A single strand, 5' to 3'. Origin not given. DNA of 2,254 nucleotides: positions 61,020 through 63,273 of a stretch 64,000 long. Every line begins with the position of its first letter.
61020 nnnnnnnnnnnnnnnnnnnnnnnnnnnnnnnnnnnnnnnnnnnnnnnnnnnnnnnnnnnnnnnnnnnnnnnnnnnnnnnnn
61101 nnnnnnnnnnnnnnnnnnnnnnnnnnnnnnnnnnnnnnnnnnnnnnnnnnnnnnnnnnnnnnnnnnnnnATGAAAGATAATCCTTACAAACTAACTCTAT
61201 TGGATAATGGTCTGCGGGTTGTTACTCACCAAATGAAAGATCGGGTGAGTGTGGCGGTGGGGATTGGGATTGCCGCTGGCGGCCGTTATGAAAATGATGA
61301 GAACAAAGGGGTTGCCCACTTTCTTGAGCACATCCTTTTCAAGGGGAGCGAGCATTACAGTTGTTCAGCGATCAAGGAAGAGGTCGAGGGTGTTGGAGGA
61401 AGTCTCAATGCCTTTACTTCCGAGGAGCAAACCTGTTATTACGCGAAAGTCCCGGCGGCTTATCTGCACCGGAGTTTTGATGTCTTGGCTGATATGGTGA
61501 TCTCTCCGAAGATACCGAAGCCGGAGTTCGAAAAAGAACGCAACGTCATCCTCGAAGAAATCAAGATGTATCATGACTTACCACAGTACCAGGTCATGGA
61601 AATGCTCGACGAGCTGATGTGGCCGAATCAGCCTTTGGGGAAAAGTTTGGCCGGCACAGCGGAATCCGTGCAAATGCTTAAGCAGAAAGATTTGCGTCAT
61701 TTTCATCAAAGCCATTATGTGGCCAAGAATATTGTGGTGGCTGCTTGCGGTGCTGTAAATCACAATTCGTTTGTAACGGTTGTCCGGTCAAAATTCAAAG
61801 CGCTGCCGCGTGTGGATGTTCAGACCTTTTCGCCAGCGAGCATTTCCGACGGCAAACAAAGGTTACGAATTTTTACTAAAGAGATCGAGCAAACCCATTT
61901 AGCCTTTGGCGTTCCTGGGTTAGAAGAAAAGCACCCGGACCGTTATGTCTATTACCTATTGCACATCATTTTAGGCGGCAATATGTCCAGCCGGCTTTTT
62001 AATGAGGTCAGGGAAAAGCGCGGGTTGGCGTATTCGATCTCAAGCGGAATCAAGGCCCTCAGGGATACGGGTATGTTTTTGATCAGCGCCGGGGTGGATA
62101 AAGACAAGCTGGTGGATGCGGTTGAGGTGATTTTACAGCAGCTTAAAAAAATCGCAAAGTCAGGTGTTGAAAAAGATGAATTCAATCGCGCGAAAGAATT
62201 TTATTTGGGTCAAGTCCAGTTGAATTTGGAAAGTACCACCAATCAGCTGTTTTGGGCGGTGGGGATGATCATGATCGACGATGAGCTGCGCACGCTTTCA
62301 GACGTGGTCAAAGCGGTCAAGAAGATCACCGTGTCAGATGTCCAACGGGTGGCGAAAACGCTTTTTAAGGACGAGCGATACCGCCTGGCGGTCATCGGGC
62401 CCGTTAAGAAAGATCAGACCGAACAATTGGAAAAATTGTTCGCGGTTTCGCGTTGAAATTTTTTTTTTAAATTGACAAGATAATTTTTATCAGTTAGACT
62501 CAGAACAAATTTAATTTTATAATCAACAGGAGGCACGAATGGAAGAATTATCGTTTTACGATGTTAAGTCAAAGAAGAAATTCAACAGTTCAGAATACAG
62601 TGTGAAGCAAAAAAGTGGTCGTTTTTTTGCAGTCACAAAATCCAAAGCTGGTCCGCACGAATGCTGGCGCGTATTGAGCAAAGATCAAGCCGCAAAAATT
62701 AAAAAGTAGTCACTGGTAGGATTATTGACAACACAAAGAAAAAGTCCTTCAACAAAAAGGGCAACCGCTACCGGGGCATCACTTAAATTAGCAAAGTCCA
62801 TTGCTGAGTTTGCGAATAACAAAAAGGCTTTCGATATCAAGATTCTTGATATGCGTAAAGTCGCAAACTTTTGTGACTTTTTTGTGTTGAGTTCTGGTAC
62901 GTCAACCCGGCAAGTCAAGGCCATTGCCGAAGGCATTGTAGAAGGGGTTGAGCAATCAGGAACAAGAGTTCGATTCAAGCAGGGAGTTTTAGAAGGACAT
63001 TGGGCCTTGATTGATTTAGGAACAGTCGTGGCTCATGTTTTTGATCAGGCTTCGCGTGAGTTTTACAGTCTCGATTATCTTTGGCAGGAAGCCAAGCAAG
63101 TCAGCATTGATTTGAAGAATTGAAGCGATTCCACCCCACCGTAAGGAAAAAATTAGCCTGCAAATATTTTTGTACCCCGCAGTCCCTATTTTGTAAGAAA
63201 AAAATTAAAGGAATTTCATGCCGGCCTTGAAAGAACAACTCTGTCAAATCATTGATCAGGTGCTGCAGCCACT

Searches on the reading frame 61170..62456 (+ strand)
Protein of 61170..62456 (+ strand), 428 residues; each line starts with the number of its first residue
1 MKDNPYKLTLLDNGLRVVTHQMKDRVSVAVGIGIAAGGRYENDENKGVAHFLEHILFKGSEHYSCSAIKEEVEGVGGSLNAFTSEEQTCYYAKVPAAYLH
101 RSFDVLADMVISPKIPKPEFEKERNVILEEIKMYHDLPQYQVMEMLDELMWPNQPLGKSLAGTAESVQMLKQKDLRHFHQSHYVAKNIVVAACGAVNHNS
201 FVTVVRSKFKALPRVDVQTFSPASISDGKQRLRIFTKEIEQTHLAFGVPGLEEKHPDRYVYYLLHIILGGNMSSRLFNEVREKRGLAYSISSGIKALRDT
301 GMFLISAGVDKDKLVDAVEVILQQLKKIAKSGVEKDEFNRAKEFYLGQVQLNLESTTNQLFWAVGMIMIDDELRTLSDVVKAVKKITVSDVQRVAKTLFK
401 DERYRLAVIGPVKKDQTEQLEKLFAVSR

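Call 8: search_protein_families(library=ncbifam, proteins=[window:61170-62456:+], max_evalue=0.001)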
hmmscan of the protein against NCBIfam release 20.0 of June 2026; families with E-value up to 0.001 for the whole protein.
window:61170-62456:+ (428 aa): 4 families
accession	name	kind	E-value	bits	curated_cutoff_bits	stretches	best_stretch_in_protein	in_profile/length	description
NF047422.1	YfmF_fam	equivalog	7.2e-39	133.8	285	1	96-406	95-409/412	EF-P 5-aminopentanol modification-associated protein YfmF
NF047421.1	YfmH_fam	equivalog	5.4e-38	131.3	250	1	45-408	59-420/425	EF-P 5-aminopentanol modification-associated protein YfmH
NF011681.0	PRK15101.1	equivalog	3.4e-25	88.2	765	1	6-342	44-393/961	pitrilysin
TIGR02110.1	PQQ_syn_pqqF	equivalog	1.3e-22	80.4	320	1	11-194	5-192/697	pyrroloquinoline quinone biosynthesis protein PqqF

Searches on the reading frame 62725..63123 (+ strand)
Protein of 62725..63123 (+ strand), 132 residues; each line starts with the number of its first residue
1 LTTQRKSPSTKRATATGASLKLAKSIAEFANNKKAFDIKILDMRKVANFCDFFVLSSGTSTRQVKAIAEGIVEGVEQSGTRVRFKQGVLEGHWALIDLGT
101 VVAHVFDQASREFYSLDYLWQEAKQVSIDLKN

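Call 79: find_encoding_contigs(protein=window:62725-63123:+, flank=10000, max_places=2)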
Protein window:62725-63123:+ (132 aa): 1 contig read that carries it; 1 place shown.
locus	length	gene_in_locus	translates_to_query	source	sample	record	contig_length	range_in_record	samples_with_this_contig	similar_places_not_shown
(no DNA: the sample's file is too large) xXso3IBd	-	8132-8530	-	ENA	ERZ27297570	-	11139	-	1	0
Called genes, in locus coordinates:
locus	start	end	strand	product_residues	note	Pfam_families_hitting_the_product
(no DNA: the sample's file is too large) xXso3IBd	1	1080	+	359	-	?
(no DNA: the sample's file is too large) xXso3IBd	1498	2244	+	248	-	-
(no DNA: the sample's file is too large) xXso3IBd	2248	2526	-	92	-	-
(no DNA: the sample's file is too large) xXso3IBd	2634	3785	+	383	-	PF04389:Peptidase_M28, PF01546:Peptidase_M20, PF07687:M20_dimer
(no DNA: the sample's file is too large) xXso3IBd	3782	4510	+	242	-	-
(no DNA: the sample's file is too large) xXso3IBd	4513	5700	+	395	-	PF00291:PALP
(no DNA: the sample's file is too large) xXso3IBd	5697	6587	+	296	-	PF00290:Trp_syntA, PF01884:PcrB (faint), PF00977:His_biosynth (faint), PF03437:BtpA (faint)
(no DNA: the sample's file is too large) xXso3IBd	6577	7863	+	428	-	PF00675:Peptidase_M16, PF05193:Peptidase_M16_C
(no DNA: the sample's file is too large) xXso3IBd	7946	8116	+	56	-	-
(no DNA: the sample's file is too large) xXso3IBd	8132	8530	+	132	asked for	PF02410:RsfS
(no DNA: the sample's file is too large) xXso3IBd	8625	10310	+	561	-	PF03485:Arg_tRNA_synt_N, PF00750:tRNA-synt_1d, PF05746:DALR_1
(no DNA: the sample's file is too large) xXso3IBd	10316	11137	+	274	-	?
